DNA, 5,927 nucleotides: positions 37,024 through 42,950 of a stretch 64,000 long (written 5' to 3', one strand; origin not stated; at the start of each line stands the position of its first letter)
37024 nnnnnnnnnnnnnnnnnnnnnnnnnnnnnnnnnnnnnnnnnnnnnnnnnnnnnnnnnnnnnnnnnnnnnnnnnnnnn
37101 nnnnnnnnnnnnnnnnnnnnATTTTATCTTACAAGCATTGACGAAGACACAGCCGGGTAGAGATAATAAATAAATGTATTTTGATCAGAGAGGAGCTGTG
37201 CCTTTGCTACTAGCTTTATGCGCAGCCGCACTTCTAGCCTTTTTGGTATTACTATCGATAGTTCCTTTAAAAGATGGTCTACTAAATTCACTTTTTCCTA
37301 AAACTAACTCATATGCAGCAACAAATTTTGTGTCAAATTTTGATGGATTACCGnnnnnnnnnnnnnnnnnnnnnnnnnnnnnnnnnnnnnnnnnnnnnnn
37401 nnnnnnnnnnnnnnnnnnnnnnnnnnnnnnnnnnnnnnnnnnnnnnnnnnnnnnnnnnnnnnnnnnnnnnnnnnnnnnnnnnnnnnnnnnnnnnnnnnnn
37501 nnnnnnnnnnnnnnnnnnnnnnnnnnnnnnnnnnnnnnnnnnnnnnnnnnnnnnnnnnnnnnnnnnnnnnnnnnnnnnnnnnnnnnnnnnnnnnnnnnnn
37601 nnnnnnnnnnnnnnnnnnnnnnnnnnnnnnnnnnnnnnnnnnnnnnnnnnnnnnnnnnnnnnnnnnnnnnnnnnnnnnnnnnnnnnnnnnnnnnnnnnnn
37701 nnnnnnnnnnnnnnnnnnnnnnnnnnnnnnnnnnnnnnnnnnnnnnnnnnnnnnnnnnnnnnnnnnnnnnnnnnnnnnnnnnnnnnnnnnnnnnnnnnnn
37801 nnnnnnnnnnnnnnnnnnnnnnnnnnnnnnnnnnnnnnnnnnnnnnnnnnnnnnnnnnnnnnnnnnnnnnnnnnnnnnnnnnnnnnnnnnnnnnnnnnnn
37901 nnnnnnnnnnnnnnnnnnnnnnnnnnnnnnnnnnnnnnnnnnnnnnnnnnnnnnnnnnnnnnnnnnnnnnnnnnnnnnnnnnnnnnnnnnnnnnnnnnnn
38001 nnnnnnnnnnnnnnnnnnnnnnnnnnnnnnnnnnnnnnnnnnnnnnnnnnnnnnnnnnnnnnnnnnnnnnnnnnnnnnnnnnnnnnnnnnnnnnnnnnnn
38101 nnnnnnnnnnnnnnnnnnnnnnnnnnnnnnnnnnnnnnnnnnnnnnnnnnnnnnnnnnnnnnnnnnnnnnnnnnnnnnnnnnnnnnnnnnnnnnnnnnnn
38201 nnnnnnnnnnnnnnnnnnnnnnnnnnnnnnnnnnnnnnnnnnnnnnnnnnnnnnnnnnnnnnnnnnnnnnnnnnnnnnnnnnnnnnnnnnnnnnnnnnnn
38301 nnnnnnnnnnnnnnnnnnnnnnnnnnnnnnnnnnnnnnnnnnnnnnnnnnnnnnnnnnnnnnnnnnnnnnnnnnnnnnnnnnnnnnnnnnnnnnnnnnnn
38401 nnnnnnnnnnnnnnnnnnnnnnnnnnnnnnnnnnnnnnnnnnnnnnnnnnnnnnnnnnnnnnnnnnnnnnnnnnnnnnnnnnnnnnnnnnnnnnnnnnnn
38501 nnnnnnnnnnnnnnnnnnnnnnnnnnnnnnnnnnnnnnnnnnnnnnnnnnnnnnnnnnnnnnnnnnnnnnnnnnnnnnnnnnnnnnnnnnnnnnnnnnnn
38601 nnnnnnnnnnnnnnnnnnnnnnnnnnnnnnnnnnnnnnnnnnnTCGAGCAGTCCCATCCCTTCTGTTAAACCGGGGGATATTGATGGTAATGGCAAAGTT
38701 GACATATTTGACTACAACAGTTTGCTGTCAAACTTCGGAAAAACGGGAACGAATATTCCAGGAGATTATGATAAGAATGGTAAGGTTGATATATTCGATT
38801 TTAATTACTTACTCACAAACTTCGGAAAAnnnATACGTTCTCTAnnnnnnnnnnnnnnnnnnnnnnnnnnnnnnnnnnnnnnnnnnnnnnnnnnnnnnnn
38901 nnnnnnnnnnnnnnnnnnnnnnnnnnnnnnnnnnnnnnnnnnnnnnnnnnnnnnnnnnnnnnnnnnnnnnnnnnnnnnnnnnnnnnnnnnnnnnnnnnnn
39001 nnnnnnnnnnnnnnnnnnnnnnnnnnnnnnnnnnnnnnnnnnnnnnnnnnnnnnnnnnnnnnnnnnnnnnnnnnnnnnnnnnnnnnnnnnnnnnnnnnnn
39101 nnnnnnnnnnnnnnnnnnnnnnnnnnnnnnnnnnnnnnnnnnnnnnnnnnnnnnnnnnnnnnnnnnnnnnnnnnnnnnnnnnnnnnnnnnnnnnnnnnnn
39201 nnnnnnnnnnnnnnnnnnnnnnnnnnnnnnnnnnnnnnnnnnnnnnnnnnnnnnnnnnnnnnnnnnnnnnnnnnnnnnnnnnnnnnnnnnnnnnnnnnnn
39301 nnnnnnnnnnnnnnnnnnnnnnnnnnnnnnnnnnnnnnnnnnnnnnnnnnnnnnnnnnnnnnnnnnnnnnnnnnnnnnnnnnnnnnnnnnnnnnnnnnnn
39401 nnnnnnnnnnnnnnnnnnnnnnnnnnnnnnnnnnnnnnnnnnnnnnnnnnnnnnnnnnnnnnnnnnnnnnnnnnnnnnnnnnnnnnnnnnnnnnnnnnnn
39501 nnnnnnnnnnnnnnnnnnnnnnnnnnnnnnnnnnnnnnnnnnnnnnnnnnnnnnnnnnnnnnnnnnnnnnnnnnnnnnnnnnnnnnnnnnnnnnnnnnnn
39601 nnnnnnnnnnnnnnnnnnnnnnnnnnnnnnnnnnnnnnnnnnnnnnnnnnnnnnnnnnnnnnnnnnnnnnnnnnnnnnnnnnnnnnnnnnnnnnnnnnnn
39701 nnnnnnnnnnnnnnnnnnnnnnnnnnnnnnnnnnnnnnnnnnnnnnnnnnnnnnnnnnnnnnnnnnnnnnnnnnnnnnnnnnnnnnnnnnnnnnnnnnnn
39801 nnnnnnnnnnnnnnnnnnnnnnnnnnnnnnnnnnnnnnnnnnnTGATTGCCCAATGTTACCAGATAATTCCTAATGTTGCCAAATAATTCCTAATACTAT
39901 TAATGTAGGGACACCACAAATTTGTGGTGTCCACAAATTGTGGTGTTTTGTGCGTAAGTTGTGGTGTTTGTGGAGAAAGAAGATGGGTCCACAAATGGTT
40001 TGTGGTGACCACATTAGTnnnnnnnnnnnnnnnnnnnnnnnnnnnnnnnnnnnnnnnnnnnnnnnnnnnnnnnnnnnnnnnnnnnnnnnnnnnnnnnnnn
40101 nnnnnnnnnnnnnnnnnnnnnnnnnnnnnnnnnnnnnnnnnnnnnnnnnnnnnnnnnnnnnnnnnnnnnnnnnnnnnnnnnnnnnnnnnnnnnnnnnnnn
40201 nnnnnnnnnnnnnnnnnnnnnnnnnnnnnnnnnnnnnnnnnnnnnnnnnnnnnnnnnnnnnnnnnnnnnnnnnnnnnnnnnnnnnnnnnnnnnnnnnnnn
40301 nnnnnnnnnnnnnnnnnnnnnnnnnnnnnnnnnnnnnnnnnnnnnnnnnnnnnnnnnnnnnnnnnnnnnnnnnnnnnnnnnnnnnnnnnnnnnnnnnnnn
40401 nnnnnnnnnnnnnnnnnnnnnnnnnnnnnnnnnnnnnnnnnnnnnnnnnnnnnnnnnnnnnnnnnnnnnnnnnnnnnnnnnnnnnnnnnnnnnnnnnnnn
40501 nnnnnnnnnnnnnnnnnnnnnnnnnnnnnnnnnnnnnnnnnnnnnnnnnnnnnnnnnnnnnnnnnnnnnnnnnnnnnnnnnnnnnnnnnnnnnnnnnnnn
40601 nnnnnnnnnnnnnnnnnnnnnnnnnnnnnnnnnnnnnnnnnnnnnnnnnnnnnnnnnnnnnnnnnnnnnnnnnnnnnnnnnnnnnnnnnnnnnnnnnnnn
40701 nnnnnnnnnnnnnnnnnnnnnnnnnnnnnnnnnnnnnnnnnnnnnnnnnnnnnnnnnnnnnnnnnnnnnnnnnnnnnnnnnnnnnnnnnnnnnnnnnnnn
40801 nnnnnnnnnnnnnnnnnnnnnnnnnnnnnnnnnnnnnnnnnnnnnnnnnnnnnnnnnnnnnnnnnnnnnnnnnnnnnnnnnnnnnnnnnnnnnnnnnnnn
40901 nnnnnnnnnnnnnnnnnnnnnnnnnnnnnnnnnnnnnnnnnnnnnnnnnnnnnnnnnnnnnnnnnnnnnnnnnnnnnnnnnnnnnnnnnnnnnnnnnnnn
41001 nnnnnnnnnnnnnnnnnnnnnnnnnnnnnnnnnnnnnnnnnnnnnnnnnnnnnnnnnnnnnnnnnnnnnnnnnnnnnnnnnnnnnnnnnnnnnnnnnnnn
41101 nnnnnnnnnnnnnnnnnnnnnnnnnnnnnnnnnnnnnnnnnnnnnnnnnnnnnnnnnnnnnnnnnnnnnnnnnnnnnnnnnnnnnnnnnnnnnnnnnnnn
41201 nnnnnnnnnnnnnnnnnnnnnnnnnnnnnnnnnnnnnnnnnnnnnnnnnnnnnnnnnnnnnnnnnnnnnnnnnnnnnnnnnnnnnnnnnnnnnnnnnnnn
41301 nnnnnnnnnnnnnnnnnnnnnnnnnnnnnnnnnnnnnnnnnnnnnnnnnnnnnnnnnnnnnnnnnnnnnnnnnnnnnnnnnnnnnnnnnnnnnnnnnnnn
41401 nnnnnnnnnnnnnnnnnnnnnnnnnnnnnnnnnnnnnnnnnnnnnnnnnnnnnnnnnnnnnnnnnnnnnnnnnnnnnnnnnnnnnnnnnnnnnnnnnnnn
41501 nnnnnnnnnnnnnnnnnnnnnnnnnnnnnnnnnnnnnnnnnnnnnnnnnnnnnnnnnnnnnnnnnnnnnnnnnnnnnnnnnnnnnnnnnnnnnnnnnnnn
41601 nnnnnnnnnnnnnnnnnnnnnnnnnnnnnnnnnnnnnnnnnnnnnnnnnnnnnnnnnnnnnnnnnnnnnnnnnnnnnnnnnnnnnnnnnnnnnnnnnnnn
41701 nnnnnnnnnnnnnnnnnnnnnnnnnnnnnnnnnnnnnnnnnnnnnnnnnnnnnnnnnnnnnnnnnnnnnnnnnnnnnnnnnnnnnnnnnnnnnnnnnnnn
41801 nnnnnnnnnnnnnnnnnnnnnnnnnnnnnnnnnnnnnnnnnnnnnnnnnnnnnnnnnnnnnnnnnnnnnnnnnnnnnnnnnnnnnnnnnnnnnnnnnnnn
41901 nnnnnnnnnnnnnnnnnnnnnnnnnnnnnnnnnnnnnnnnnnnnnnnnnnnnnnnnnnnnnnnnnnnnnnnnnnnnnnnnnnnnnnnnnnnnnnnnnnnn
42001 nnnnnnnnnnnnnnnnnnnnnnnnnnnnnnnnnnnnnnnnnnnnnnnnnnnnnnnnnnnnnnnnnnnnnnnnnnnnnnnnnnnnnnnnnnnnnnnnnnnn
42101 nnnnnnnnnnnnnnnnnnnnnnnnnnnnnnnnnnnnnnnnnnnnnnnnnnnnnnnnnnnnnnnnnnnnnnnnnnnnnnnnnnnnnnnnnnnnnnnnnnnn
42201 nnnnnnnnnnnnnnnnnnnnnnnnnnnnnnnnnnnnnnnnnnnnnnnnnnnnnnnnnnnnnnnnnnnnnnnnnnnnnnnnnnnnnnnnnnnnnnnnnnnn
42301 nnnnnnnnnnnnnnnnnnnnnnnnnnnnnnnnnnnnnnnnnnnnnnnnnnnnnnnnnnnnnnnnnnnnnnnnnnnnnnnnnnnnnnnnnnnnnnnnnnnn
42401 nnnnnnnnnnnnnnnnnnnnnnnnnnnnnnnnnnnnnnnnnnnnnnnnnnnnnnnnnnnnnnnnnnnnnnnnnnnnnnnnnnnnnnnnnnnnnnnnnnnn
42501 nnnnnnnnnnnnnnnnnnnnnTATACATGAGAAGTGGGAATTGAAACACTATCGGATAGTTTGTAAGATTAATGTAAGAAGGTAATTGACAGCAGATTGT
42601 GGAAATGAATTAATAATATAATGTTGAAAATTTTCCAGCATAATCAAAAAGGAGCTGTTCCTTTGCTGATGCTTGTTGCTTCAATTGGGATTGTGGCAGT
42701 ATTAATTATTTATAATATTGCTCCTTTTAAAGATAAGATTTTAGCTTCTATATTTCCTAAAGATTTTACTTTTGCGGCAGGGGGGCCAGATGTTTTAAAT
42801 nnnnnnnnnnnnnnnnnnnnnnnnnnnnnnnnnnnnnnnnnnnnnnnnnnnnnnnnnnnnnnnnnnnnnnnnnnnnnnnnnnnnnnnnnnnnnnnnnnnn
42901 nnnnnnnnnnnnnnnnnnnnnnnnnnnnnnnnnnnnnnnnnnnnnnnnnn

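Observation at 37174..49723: Cluster of four secreted dockerin-repeat proteins, three sharing a conserved N-terminal signal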

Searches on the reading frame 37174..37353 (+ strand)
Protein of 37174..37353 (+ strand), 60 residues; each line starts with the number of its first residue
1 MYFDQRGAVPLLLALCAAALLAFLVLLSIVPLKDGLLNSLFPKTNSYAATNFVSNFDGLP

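Call 18: search_protein_families(library=pfam, proteins=[window:37174-37353:+], max_evalue=10)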
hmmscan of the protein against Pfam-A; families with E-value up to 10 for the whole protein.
seq(60 aa): 0 families

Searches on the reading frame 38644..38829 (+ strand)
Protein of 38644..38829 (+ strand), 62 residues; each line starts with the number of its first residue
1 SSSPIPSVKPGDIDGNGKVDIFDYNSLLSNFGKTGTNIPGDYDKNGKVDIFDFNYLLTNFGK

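Call 18: search_protein_families(library=pfam, proteins=[window:38644-38829:+], max_evalue=10)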
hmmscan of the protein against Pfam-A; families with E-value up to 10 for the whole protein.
seq(62 aa): 9 families
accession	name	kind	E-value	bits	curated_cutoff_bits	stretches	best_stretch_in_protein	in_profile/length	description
PF13517.12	FG-GAP_3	-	2e-05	25.6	26.9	2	7-22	45-60/61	FG-GAP-like repeat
PF00404.24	Dockerin_1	-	0.0024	18.5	22.9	1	10-56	1-52/57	Dockerin type I domain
PF13405.12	EF-hand_6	-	0.0033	17.5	25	2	41-61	10-30/30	EF-hand domain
PF00036.39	EF-hand_1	-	0.0038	17.1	25.4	2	41-59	10-28/29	EF hand domain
PF01839.29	FG-GAP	-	0.01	16.1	22.1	1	10-21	7-18/37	FG-GAP repeat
PF13812.12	PPR_3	-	0.021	15.3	25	1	18-34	12-28/63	Pentatricopeptide repeat domain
PF07198.17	DUF1410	-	0.033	15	25.5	1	36-59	21-43/61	Protein of unknown function (DUF1410)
PF13833.12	EF-hand_8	-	0.4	10.9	28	1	11-24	34-47/54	EF-hand domain pair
PF13202.12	EF-hand_5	-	0.48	10.4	25.9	1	12-24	9-21/25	EF hand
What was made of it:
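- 38668..38829 (+): C-terminal dockerin of the 552 aa protein (two Ca-loop/helix repeats). Pfam Dockerin_1 scores 18.5 bits against a cutoff of 22.9 (call 18).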

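Call 49: search_solved_structures(query=A6, max_evalue=0.01, show_alignments=2)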
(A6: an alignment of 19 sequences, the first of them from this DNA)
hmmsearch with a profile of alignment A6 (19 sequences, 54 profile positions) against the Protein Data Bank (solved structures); distinct sequences matched with E-value up to 0.01: 64 (the best 60 are shown).
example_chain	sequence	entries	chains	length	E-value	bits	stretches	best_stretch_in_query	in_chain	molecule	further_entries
8x39_A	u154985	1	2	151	3.1e-07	33.6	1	1-48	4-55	Serine protease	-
8x3a_A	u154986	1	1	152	3.2e-07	33.5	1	1-48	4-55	Serine protease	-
8ajy_B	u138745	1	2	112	8e-06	29.1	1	2-52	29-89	Dockerin from ScaH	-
5nrm_B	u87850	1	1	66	1.2e-05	28.5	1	1-48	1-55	DocCel5: Type I dockerin repeat domain from A. cellulolyticus family 5 endoglucanase WP_01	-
5nrk_B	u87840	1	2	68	1.5e-05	28.2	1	1-48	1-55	DocCel5: Type I dockerin repeat domain from A. cellulolyticus family 5 endoglucanase WP_01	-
2jnk_A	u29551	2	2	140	1.5e-05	28.1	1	2-41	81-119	Hyalurononglucosaminidase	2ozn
2y3n_B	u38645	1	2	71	2.9e-05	27.3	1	2-54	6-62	CELLULOSOMAL FAMILY-48 PROCESSIVE GLYCOSIDE HYDROLASE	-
5lxv_B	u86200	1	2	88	0.00017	24.8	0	2-44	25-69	Carbohydrate-binding protein WP_009985128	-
2ccl_B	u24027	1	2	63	0.00031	23.9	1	2-45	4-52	ENDO-1,4-BETA-XYLANASE Y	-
2rrt_A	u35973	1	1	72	0.00044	23.5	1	4-50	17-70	Calmodulin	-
3aka_A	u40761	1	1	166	0.00083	22.6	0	4-40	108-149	Putative calcium binding protein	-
3akb_A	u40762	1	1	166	0.0012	22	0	4-40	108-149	Putative calcium binding protein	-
2b59_B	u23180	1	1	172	0.0013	21.9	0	2-53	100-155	Cellulosomal scaffolding protein A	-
6xxx_AAA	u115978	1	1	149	0.0022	21.2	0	4-50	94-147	Calmodulin-1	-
2yik_A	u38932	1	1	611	0.0022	21.2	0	2-48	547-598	ENDOGLUCANASE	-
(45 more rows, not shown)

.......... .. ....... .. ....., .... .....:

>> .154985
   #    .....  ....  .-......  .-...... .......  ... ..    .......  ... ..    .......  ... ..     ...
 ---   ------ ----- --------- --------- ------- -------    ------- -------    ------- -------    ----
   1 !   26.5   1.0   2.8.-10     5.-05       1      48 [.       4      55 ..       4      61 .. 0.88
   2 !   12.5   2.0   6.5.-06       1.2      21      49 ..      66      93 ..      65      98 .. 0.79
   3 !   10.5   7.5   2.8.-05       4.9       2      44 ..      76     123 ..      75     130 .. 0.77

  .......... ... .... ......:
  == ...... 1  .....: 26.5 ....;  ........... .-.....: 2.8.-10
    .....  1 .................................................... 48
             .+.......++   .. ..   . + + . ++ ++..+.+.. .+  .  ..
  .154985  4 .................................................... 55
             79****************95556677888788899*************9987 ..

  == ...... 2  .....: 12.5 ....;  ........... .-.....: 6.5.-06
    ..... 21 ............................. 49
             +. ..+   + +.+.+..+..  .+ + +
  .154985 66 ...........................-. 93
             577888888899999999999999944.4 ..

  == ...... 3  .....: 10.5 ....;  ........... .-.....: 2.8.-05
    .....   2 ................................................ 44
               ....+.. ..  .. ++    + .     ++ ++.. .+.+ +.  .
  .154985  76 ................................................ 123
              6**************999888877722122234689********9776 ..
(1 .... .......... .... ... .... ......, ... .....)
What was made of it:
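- On Type I dockerin (PF00404): Profile A6 gives 8x39 at 3e-7, 8ajy at 8e-6, 5nrm at 1e-5, 2jnk at 1.5e-5 and 2y3n at 3e-5, all ahead of calmodulin (call 49).
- Closest known: Type I dockerin. Different: It is compact at about 52-54 residues, with shorter inter-loop spacing than the solved dockerins it aligns to (call 49).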

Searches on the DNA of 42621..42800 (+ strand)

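Call 60: search_rna_families(sources=[L081, L087, L083, L092, L001], threshold=gathering)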
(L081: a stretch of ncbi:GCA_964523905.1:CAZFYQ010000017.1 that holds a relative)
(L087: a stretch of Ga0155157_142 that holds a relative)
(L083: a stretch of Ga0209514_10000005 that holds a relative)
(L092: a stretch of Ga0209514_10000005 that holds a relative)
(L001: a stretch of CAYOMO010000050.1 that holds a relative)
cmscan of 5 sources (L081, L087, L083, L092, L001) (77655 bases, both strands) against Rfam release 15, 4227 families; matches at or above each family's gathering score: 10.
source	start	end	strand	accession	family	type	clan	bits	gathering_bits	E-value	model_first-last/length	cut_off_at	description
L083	15067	19111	+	RF02541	LSU_rRNA_bacteria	Gene; rRNA;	CL00112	2221.8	50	0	1-2925/2925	no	Bacterial large subunit ribosomal RNA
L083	4826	6082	+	RF00177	SSU_rRNA_bacteria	Gene; rRNA;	CL00111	1045.9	50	0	1-1533/1533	no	Bacterial small subunit ribosomal RNA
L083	14780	14852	+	RF00005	tRNA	Gene; tRNA;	CL00001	73.6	29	3.8e-14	1-71/71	no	tRNA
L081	3596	3667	+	RF00005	tRNA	Gene; tRNA;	CL00001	72.7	29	6.8e-14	1-71/71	no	tRNA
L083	19302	19418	+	RF00001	5S_rRNA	Gene; rRNA;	CL00113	71.8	38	4e-13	1-120/120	no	5S ribosomal RNA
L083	7287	7358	-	RF00005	tRNA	Gene; tRNA;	CL00001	69.6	29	4.8e-13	1-71/71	no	tRNA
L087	11263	11334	-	RF00005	tRNA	Gene; tRNA;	CL00001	64.4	29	1.3e-11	1-71/71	no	tRNA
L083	7195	7268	-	RF00005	tRNA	Gene; tRNA;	CL00001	61.2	29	9.9e-11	1-71/71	no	tRNA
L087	11544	11614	+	RF00005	tRNA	Gene; tRNA;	CL00001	60.5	29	1.6e-10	1-71/71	no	tRNA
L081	3495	3566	+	RF00005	tRNA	Gene; tRNA;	CL00001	59.9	29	2.2e-10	1-71/71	no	tRNA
